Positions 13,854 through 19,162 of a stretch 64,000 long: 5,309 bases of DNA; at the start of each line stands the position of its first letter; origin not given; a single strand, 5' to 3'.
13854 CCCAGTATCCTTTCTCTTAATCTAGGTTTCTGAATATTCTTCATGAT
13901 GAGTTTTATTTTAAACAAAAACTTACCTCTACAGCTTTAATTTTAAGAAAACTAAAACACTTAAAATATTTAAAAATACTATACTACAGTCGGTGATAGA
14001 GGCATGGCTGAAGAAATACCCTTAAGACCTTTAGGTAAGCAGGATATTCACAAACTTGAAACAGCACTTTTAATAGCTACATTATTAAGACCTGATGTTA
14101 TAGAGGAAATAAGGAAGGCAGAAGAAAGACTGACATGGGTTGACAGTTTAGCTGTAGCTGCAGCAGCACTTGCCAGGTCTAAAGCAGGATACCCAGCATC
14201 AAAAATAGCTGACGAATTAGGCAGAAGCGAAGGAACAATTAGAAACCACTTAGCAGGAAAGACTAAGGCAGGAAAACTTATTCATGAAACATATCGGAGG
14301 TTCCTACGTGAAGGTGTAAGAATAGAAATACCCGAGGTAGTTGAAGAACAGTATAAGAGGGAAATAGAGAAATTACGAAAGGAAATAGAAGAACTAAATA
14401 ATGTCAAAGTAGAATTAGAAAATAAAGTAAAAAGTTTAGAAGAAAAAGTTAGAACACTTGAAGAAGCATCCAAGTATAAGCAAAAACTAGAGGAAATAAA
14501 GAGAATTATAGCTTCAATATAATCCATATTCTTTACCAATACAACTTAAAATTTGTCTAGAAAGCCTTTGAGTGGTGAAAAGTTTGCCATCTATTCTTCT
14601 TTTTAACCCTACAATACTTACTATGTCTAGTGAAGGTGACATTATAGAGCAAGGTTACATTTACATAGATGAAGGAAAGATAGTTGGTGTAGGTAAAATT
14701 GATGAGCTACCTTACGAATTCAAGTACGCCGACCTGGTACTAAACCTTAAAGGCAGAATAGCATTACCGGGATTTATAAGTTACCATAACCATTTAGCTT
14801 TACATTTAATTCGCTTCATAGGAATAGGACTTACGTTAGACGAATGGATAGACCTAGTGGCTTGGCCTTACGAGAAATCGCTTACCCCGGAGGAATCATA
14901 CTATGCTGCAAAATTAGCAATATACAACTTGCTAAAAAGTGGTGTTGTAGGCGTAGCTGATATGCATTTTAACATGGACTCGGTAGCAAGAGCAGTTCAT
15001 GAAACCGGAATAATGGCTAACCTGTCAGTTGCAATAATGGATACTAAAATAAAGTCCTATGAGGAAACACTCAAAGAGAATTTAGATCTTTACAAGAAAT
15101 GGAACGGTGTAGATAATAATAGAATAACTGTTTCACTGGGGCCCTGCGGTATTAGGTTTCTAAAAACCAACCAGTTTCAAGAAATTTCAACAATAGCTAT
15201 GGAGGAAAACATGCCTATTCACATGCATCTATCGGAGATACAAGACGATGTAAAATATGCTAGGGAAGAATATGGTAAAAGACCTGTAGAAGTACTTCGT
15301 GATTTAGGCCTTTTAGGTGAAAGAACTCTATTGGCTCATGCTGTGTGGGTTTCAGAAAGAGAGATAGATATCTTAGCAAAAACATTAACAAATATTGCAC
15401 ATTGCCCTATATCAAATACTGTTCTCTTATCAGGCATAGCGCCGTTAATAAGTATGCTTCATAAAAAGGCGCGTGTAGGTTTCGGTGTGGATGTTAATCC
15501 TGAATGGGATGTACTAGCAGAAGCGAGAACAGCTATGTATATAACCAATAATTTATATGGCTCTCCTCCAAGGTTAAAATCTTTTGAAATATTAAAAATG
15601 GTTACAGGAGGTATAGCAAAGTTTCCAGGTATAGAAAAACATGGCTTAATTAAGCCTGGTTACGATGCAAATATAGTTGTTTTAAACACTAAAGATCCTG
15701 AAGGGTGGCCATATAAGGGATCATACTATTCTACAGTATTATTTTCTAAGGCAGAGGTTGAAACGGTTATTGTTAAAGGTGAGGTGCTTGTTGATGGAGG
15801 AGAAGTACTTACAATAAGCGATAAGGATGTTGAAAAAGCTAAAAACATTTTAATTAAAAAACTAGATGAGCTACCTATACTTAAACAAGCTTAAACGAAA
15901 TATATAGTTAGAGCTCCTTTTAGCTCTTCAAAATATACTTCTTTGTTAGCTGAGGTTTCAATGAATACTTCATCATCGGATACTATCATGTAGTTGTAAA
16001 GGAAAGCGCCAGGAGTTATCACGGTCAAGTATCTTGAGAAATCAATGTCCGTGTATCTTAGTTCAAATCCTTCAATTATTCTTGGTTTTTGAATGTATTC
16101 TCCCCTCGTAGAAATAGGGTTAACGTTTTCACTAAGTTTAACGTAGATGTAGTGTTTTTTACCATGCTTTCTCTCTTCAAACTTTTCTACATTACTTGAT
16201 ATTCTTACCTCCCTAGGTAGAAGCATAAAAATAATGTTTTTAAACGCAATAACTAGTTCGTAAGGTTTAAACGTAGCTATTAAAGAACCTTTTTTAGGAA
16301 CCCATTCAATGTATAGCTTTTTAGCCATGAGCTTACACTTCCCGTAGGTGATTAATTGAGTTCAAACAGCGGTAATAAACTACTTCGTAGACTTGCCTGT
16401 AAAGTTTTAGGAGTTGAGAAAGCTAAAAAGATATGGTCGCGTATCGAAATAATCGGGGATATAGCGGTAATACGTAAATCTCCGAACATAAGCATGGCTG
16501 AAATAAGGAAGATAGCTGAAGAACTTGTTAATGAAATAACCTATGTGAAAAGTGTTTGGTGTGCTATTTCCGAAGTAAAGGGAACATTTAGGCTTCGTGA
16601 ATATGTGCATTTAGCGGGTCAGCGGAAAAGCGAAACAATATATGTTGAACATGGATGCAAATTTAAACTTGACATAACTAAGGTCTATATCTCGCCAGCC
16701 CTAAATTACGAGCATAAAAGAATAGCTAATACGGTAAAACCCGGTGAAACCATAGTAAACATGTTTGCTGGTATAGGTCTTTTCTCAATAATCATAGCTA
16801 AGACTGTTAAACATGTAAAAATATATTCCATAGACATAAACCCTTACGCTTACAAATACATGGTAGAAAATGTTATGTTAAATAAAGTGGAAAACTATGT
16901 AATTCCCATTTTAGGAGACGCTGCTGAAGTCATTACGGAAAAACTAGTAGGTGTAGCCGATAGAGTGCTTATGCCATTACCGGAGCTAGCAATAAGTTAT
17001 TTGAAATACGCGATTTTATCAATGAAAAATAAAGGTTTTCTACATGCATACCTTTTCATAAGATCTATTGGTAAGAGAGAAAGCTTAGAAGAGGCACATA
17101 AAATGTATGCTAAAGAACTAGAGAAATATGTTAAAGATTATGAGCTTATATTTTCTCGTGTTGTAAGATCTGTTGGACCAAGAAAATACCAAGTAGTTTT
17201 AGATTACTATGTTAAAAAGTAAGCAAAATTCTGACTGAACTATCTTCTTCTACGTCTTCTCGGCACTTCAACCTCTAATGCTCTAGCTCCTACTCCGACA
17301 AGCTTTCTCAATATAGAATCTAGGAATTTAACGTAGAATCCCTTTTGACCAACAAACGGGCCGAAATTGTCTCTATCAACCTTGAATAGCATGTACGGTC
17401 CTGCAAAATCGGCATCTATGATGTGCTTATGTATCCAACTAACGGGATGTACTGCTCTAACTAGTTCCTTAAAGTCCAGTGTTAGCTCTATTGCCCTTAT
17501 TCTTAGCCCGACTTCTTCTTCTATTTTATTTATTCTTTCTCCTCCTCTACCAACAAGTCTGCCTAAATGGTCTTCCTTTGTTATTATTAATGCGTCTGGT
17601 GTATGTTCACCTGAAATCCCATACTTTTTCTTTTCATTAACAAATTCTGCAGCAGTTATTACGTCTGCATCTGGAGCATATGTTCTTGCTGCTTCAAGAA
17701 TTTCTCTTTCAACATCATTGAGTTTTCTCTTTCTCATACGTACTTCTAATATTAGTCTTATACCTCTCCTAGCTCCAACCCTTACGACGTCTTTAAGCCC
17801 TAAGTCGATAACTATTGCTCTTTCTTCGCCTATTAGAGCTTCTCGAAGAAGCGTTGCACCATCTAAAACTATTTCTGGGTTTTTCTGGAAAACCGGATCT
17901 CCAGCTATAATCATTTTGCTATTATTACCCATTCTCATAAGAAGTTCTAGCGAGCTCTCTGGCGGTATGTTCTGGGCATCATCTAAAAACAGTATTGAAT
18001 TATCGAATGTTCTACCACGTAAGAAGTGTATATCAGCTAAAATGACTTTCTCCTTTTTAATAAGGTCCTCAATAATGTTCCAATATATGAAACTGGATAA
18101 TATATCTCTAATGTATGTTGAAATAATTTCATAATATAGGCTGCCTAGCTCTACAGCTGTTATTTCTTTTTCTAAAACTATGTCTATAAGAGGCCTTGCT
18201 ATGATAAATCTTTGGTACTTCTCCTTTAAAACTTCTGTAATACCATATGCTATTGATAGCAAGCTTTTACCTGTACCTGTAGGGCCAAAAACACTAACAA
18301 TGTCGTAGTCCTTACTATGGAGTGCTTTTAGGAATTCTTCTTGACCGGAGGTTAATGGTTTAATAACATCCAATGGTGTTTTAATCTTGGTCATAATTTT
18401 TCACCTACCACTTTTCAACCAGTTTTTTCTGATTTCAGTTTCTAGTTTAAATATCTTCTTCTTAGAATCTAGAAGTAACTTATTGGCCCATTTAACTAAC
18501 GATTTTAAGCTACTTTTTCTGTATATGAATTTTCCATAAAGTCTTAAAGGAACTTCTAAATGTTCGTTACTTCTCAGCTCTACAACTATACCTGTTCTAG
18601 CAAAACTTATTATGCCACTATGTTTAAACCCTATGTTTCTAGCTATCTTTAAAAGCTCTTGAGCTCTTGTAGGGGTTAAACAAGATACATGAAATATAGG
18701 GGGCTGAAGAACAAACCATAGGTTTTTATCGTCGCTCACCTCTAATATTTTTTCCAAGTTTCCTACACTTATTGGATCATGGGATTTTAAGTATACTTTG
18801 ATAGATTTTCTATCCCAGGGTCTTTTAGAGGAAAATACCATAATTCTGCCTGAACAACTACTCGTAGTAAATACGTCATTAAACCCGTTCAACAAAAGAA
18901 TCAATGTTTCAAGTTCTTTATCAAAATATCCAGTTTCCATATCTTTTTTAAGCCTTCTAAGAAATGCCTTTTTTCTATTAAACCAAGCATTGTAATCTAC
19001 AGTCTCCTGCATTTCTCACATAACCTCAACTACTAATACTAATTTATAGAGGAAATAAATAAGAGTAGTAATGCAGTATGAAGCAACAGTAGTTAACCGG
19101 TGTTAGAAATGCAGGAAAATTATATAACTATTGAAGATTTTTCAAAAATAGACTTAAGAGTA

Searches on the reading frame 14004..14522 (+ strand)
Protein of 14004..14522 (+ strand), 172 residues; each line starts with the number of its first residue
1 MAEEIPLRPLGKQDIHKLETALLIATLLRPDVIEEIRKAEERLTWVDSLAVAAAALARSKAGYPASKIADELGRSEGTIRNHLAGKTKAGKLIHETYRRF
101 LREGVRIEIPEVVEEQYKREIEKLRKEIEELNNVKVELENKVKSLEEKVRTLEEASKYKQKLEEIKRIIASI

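Call 24: search_protein_families(library=ncbifam, proteins=[window:14004-14522:+], max_evalue=0.00001)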
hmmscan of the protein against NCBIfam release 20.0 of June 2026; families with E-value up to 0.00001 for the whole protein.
window:14004-14522:+ (172 aa): 1 family
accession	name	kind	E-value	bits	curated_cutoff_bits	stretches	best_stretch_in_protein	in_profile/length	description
TIGR03879.1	near_KaiC_dom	domain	4.1e-21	75.2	65.1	1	31-100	1-88/91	probable regulatory domain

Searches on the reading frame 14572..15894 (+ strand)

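Call 24: search_protein_families(library=ncbifam, proteins=[window:14572-15894:+], max_evalue=0.00001)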
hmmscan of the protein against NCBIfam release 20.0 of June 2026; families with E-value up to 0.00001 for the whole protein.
window:14572-15894:+ (440 aa): 26 families (the best 25 are shown)
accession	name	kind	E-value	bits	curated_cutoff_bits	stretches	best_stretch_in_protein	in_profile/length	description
NF004701.0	PRK06038.1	equivalog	9.2e-84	281.6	609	1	7-423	5-418/432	N-ethylammeline chlorohydrolase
NF006252.0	PRK08393.1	equivalog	1.5e-74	251.6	617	1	21-425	15-418/424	N-ethylammeline chlorohydrolase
NF005557.0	PRK07228.1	equivalog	3.8e-73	246.7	522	1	8-432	3-438/445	5'-deoxyadenosine deaminase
NF006549.0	PRK09045.1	equivalog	2.2e-67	227.6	540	1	11-429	13-437/444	TRZ/ATZ family hydrolase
NF006055.0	PRK08203.1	equivalog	8.8e-61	205.8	532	1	12-431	11-450/455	8-oxoguanine deaminase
NF004995.0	PRK06380.1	subfamily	5.7e-60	203.5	567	1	7-423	2-415/418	metal-dependent hydrolase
NF012037.0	PRK15493.1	equivalog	1.7e-51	175.4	779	1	11-418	6-420/435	bifunctional S-methyl-5'-thioadenosine deaminase/S-adenosylhomocysteine deaminase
NF009059.0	PRK12393.1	equivalog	3.9e-49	167.6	543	2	152-430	174-454/460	amidohydrolase family protein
NF005540.0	PRK07203.1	equivalog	4.7e-49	167.2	444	1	8-423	2-430/444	putative aminohydrolase SsnA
TIGR03314.1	Se_ssnA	subfamily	3.4e-48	164.6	455.5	1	9-422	2-428/441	putative selenium metabolism protein SsnA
NF005211.0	PRK06687.1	equivalog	5.4e-45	153.9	703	1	15-415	9-417/419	TRZ/ATZ family protein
TIGR02967.1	guan_deamin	equivalog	4.7e-40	137.8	375.4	1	24-374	3-363/401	guanine deaminase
NF006681.0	PRK09229.1-2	equivalog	6.1e-38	130.7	362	1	181-419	196-437/451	formimidoylglutamate deiminase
NF006679.0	PRK09228.1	subfamily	1.2e-34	119.9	351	1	19-374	23-388/433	guanine deaminase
NF006056.0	PRK08204.1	subfamily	3.4e-33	115.1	391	1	8-424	5-430/449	hypothetical protein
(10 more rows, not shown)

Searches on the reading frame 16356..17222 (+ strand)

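Call 24: search_protein_families(library=ncbifam, proteins=[window:16356-17222:+], max_evalue=0.00001)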
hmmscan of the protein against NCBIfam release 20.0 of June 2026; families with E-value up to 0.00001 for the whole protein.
window:16356-17222:+ (288 aa): 10 families
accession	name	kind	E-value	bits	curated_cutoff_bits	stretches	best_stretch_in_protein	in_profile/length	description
NF047729.1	tRNAMtaseTaw21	equivalog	1.4e-74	250.4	400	1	25-284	2-248/250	tRNA 4-demethylwyosine(37)-methyltransferase Taw21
NF047730.1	tRNAMtaseTrm5b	equivalog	3.7e-59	200.5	600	1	25-286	78-329/330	tRNA (guanine(37)-N1)-methyltransferase Trm5b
NF047732.1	tRNAMtaseTrm5bMeth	equivalog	4e-51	174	500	1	28-286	97-336/337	tRNA (guanine(37)-N1)-methyltransferase Trm5b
NF047824.1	tRNAwyosineTaw2Meth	equivalog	1e-38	133.4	350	1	32-286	4-243/245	tRNA(Phe) (4-demethylwyosine(37)-C(7)) aminocarboxypropyltransferase Taw2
NF047823.1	tRNAwyosTaw2Pyroc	equivalog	1.7e-30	106.4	550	1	11-287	11-276/277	tRNA(Phe) (4-demethylwyosine(37)-C(7)) aminocarboxypropyltransferase Taw2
NF047728.1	tRNAMtaseTaw22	equivalog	2.3e-30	105.9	550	1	23-283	83-332/336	tRNA (guanine(37)-N1)/4-demethylwyosine(37)-methyltransferase Taw22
TIGR00479.1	rumA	equivalog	6e-07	28.7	183.55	1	33-197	194-358/432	23S rRNA (uracil(1939)-C(5))-methyltransferase RlmD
NF011529.0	PRK14968.1-3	equivalog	1.1e-06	28.3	162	1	127-183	32-86/198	putative methyltransferase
TIGR00308.1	TRM1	equivalog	1.9e-06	27.5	280.65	1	93-196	14-111/375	tRNA (guanine(10)-N(2))-dimethyltransferase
TIGR00537.1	hemK_rel_arch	hypoth_equivalog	4.5e-06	26.5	87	1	127-197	18-83/179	HemK2/MTQ2 family protein methyltransferase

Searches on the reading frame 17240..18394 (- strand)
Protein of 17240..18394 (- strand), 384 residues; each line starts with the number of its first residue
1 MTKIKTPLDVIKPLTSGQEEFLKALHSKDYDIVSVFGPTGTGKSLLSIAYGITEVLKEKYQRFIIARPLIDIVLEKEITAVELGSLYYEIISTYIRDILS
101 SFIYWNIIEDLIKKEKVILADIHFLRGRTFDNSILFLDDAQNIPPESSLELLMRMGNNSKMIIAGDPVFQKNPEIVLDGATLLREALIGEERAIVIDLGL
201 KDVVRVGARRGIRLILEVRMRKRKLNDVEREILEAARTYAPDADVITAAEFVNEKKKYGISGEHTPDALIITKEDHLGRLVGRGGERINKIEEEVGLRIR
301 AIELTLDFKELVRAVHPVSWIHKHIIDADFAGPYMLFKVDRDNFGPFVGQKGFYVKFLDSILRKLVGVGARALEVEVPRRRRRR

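Call 24: search_protein_families(library=ncbifam, proteins=[window:17240-18394:-], max_evalue=0.00001)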
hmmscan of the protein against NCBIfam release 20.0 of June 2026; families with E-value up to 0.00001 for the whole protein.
window:17240-18394:- (384 aa): 2 families
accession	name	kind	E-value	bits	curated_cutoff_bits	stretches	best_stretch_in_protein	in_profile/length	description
NF007827.1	PRK10536.1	equivalog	1.7e-16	60.4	380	1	9-205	47-242/253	phosphate starvation-inducible protein PhoH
NF053827.1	RNA5-3helPhoH2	equivalog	4.8e-14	52.2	680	1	22-188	229-397/427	RNA 5'-3' helicase PhoH2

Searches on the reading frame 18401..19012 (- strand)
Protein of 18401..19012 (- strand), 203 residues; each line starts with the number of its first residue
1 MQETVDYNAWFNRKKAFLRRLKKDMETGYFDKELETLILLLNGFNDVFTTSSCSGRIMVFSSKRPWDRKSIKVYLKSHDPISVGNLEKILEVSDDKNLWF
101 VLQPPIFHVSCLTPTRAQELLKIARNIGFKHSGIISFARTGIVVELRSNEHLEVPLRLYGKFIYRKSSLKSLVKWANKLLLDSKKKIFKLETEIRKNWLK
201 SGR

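Call 53: search_protein_families(library=pfam, proteins=[window:18401-19012:-], max_evalue=0.00001)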
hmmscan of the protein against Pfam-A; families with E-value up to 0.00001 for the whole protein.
window:18401-19012:- (203 aa): 1 family
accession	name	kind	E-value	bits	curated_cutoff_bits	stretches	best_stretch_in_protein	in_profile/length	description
PF02676.19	TYW3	-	1.2e-43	149.4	27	1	13-195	2-210/211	Methyltransferase TYW3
